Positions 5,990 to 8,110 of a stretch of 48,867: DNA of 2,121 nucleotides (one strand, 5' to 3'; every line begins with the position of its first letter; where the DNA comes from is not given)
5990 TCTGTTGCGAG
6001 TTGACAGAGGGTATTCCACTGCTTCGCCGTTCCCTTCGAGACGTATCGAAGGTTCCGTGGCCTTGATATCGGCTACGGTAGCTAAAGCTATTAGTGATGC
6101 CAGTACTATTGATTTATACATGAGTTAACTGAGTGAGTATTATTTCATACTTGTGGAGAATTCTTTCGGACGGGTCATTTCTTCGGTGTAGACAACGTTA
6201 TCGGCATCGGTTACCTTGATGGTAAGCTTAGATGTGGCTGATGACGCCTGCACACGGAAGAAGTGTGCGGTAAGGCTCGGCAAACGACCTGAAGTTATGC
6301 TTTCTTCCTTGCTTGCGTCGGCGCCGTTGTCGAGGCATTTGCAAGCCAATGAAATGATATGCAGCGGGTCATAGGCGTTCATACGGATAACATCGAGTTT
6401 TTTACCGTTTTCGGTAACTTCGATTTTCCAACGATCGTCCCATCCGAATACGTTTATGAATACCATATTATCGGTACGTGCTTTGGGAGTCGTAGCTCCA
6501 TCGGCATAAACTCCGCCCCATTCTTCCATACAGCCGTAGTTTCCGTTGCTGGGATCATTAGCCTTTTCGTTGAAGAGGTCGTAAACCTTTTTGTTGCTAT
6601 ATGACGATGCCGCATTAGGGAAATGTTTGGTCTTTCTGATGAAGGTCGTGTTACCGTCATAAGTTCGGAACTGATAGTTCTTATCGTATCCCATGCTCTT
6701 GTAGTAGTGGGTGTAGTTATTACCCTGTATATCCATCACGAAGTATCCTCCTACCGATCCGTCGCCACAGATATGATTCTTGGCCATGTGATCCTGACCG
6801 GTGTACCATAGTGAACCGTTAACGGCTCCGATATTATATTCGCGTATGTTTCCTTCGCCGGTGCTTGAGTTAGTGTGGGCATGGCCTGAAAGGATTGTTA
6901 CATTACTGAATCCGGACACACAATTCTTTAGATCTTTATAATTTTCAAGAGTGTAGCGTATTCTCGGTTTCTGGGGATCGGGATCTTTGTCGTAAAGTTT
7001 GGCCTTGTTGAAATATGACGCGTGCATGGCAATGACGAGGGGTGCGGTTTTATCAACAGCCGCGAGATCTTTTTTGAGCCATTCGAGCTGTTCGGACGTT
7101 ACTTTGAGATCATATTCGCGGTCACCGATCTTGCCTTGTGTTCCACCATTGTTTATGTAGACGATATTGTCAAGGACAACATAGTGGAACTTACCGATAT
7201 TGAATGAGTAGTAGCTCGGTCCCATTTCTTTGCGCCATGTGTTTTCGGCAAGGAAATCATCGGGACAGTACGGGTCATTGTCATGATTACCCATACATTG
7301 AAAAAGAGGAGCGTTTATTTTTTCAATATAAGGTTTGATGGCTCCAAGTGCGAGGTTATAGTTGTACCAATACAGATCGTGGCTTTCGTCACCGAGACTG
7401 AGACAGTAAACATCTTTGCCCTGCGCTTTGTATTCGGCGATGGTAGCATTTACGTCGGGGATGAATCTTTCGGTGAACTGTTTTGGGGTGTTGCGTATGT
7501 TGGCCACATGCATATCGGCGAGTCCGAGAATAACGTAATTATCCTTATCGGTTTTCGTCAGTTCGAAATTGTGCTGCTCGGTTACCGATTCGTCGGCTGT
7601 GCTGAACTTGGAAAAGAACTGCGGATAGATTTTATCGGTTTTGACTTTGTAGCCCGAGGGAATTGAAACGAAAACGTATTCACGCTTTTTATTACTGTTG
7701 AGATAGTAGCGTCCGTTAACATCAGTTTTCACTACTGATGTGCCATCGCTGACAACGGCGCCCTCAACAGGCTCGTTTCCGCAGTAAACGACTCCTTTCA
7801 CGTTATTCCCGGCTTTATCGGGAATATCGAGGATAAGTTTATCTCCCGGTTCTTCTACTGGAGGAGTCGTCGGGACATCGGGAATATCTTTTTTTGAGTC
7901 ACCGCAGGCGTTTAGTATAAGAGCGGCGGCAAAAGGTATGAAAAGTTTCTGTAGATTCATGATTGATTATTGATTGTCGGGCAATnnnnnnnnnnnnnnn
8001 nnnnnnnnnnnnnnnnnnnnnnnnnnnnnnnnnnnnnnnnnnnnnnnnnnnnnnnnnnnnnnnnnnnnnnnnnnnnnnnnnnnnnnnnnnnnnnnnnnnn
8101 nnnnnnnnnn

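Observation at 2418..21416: Glycosidase-free Sus-like operon built from phospho-, sulfo- and acyl-esterases: candidate utilisation system for a phosphodiester-linked polymer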

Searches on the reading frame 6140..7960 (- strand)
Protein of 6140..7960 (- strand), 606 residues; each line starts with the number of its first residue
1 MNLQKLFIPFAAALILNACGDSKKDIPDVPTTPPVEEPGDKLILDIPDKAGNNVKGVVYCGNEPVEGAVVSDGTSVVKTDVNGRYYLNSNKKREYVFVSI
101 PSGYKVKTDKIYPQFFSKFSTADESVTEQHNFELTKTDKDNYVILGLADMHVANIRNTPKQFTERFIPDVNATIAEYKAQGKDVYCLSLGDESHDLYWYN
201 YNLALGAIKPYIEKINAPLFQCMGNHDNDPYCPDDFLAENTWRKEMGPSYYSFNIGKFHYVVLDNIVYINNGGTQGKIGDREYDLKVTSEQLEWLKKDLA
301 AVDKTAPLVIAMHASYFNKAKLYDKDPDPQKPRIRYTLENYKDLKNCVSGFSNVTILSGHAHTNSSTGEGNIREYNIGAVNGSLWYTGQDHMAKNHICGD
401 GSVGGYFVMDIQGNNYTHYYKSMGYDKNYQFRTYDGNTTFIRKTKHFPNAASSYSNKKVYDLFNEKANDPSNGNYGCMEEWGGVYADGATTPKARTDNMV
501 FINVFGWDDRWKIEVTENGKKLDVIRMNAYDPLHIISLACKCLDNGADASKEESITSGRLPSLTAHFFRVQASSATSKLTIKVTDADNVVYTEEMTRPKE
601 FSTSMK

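Call 3: search_protein_families(library=pfam, proteins=[window:6140-7960:-], max_evalue=0.01)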
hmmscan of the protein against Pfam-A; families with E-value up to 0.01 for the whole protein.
window:6140-7960:- (606 aa): 3 families
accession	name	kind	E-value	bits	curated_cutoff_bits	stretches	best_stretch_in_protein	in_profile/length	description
PF16370.11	MetallophosC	-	1.2e-33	117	29.7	1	374-586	1-163/168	C terminal of Calcineurin-like phosphoesterase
PF16371.11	MetallophosN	-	6.6e-21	74.7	35.6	1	56-134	1-77/77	N terminal of Calcineurin-like phosphoesterase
PF00149.33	Metallophos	-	7.9e-08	33.4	21.5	1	144-363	3-190/191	Calcineurin-like phosphoesterase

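Call 6: search_protein_families(library=ncbifam, proteins=[window:6140-7960:-], max_evalue=0.01)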
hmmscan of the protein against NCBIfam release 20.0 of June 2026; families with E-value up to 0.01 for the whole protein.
window:6140-7960:- (606 aa): 3 families
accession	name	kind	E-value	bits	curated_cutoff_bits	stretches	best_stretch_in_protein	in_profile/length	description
TIGR03767.1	P_acnes_RR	hypoth_equivalog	3.6e-05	22.6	330.75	1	244-368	287-396/496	TIGR03767 family metallophosphoesterase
NF008359.0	PRK11148.1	equivalog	0.0023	17.5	225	1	188-364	61-207/275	3',5'-cyclic-AMP phosphodiesterase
NF050112.1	PhdiestSpdARhizob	equivalog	0.0063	16.2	400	0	207-317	60-161/264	2', 3'cyclic nucleotide phosphodiesterase SpdA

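Call 14: search_solved_structures(query=window:6140-7960:-, max_evalue=0.01)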
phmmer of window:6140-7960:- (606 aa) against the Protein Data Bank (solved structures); distinct sequences matched with E-value up to 0.01: 1.
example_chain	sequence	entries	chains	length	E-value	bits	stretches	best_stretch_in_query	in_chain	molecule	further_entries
6git_A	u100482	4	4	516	0.0091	17.7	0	214-334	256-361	Purple acid phosphatase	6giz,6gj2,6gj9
